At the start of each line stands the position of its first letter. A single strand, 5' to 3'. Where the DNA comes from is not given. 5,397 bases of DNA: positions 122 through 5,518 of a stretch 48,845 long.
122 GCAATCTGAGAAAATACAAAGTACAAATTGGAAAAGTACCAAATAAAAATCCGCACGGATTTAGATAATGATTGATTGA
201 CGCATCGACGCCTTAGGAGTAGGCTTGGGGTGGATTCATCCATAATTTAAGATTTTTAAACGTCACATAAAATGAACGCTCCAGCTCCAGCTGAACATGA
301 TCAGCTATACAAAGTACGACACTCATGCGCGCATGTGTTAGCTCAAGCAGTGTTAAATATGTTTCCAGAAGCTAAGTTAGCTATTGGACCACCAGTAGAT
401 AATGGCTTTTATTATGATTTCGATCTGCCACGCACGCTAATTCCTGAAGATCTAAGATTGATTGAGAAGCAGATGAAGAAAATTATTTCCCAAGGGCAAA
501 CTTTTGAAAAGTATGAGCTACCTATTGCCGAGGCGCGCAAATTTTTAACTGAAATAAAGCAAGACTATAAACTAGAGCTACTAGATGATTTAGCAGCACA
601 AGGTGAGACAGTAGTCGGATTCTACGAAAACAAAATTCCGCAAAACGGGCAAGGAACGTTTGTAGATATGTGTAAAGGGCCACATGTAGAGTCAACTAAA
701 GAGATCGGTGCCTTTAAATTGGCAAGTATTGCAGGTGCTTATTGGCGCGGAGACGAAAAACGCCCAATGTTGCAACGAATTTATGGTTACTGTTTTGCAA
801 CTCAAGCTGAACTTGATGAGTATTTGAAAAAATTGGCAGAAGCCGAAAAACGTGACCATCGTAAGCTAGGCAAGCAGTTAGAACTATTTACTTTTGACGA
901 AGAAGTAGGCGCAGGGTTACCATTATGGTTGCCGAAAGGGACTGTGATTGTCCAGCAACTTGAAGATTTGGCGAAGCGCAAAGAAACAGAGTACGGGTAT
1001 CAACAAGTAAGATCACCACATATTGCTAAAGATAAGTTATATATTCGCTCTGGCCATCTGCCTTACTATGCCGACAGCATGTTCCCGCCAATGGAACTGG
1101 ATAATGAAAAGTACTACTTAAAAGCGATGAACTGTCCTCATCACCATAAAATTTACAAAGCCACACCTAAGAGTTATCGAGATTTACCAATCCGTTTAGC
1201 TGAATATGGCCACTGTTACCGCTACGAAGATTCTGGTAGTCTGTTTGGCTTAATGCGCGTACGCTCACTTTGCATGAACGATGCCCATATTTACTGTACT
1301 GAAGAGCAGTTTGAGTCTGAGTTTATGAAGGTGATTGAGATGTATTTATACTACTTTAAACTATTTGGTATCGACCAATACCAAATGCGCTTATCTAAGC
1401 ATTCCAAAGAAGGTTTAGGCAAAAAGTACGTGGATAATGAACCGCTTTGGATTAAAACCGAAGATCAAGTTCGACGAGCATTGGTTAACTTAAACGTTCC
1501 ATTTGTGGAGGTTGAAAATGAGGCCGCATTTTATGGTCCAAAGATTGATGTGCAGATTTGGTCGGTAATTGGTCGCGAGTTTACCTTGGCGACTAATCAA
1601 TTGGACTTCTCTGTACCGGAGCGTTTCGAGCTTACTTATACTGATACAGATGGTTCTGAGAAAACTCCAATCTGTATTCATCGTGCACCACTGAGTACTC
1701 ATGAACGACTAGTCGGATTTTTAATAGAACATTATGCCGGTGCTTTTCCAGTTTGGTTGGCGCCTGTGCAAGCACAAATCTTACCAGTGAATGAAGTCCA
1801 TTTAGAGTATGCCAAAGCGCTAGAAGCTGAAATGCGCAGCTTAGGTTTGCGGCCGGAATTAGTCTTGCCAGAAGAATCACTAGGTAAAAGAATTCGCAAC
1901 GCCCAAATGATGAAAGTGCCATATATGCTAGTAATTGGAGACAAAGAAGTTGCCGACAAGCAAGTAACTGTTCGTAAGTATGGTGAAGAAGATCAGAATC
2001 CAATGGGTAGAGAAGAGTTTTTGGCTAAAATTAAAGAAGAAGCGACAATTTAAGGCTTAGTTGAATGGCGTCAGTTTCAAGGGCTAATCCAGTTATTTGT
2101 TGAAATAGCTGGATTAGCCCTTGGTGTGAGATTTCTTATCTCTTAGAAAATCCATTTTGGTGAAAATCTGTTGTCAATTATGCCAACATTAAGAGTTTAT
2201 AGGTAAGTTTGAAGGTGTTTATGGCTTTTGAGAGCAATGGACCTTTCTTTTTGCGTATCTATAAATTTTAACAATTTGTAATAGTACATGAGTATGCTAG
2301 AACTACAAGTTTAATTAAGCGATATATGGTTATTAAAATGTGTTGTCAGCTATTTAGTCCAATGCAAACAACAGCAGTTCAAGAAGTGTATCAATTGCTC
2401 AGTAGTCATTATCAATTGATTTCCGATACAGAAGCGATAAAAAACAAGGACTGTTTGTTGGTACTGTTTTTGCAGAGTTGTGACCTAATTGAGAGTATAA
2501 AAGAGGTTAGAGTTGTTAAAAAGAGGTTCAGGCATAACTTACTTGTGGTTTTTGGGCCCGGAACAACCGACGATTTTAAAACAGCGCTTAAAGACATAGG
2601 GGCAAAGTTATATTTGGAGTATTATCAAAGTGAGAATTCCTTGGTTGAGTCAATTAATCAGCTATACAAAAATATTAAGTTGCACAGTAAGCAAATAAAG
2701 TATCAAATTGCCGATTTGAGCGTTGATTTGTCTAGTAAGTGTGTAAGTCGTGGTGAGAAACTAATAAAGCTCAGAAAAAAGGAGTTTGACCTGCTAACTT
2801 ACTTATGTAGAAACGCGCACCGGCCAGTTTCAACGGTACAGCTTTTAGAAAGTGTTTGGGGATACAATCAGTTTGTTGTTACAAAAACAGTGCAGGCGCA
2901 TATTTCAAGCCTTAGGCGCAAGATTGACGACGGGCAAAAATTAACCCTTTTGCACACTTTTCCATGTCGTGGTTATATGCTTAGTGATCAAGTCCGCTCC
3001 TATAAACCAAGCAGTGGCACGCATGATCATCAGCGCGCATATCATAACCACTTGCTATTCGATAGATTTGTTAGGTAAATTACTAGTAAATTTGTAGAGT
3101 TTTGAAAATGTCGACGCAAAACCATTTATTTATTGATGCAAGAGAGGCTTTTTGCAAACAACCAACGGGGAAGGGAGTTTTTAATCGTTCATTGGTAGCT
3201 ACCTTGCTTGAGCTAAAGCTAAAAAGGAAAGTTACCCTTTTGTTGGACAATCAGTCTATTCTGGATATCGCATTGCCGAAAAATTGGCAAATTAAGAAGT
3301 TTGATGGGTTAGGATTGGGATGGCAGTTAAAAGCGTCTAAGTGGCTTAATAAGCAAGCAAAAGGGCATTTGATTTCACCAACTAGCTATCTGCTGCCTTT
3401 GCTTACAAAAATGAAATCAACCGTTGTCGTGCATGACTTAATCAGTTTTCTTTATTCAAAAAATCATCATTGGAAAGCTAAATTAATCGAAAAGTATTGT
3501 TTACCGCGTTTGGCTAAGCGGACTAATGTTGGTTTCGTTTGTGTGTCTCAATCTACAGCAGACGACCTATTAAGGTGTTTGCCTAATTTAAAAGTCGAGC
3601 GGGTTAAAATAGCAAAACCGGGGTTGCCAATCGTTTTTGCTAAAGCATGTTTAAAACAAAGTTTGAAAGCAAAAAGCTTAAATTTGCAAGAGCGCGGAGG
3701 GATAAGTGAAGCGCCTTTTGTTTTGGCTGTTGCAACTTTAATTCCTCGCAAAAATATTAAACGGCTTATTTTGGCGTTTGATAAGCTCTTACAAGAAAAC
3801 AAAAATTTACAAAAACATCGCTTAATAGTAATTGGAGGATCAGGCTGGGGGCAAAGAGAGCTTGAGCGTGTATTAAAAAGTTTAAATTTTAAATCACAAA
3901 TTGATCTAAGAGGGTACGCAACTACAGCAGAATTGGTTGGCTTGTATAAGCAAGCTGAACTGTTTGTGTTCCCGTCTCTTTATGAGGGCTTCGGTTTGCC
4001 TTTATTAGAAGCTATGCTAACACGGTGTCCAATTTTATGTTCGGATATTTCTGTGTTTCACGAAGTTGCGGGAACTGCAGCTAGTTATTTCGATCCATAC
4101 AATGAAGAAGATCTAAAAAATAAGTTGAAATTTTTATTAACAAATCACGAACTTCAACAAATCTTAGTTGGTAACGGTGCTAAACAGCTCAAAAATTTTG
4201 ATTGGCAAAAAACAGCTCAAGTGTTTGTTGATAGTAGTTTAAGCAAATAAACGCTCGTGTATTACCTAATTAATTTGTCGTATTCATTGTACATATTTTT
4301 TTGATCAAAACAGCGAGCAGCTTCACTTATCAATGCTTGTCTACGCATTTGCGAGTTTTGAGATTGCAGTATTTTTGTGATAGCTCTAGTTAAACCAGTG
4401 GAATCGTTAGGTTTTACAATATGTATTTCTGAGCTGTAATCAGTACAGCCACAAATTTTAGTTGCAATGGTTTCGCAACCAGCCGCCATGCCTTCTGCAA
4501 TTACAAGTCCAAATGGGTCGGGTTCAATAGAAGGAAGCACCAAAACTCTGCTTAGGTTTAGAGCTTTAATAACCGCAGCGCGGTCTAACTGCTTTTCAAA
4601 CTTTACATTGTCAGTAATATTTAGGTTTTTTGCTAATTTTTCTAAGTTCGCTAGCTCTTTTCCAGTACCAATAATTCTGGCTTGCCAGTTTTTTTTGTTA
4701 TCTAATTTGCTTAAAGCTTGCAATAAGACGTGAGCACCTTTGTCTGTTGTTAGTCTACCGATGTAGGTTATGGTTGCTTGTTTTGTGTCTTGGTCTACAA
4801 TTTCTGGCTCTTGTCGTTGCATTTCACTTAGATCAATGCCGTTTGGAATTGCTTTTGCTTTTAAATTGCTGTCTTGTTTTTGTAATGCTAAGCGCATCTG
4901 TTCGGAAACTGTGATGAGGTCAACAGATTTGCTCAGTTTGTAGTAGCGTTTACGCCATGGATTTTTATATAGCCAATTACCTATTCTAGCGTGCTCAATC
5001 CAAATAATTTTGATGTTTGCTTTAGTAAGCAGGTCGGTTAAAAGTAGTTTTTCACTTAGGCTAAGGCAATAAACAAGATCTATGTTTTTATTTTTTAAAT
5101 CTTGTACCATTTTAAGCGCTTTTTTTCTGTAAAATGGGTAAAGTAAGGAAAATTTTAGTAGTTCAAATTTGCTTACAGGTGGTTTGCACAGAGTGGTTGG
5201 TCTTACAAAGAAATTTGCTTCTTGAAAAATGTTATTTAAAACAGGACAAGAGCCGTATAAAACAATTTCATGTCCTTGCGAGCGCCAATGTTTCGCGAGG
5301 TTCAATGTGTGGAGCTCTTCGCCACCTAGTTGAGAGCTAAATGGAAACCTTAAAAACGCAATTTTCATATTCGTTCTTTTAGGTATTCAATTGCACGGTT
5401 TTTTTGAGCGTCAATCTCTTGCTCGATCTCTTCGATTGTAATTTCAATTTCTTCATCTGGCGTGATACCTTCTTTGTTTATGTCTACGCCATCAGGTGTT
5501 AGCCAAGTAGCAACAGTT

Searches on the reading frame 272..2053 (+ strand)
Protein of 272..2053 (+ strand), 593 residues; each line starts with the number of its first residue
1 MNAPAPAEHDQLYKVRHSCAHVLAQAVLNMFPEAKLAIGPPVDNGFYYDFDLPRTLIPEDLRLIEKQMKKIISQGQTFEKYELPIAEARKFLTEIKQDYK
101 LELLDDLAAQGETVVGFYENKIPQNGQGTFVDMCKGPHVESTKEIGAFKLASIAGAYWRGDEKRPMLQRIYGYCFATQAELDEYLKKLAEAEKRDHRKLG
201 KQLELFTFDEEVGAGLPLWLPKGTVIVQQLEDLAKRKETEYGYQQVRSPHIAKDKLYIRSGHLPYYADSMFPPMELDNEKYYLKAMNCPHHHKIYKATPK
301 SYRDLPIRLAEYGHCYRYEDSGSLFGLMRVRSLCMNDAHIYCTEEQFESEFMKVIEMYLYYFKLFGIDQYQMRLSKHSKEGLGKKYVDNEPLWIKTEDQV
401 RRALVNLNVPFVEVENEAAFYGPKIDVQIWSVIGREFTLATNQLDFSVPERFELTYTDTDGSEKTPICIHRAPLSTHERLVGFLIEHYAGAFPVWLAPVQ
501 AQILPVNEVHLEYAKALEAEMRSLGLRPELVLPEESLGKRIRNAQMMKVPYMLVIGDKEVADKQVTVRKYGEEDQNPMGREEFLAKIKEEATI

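Call 6: search_protein_families(library=pfam, proteins=[window:272-2053:+], max_evalue=0.01)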
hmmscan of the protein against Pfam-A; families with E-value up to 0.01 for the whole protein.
window:272-2053:+ (593 aa): 3 families
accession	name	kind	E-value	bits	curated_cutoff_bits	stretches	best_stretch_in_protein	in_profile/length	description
PF00587.30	tRNA-synt_2b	-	8.3e-40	137.2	29.3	1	277-488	6-179/179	tRNA synthetase class II core domain (G, H, P, S and T)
PF03129.25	HGTP_anticodon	-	1.8e-22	79.8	21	1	500-590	1-94/94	Anticodon binding domain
PF07973.19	tRNA_SAD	-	2e-14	53.7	24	1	127-171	6-44/44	Threonyl and Alanyl tRNA synthetase second additional domain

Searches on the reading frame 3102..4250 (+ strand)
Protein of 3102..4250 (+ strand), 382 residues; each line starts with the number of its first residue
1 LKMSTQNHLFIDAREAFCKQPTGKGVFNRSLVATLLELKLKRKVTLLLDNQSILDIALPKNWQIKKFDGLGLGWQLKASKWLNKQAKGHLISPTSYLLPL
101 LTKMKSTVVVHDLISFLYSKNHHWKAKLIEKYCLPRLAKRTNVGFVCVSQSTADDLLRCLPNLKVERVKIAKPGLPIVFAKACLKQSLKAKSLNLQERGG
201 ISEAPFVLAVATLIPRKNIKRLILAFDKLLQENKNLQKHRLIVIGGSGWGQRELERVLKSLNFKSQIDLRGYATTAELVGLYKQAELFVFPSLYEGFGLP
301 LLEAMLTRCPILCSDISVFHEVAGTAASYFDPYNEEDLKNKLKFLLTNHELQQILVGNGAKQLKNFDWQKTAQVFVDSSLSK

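Call 6: search_protein_families(library=pfam, proteins=[window:3102-4250:+], max_evalue=0.01)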
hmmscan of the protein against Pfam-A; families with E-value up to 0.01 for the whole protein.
window:3102-4250:+ (382 aa): 3 families
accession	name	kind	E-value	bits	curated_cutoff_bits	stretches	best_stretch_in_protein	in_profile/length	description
PF00534.26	Glycos_transf_1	-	3.7e-29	101.9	26.4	1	202-361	13-171/172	Glycosyl transferases group 1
PF13692.12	Glyco_trans_1_4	-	3.3e-22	79.7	27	1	205-348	2-142/142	Glycosyl transferases group 1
PF20706.3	GT4-conflict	-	1.1e-11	44.8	26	1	206-317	199-314/385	Family 4 Glycosyltransferase in conflict systems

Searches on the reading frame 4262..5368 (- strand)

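Call 6: search_protein_families(library=pfam, proteins=[window:4262-5368:-], max_evalue=0.01)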
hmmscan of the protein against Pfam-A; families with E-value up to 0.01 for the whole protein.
window:4262-5368:- (368 aa): 5 families
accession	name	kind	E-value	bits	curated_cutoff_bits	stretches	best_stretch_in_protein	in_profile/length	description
PF00534.26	Glycos_transf_1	-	7.1e-32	110.7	26.4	1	186-342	4-164/172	Glycosyl transferases group 1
PF13692.12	Glyco_trans_1_4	-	5.6e-24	85.5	27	1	199-335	3-141/142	Glycosyl transferases group 1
PF13439.12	Glyco_transf_4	-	5.4e-14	53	28.5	1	15-181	2-169/170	Glycosyltransferase Family 4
PF13579.12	Glyco_trans_4_4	-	0.0077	17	29.7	0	15-177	1-158/158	Glycosyl transferase 4-like domain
PF24988.1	NEW1_HB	-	0.0086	16.6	27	0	204-261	1-56/87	NEW1 helical bundle domain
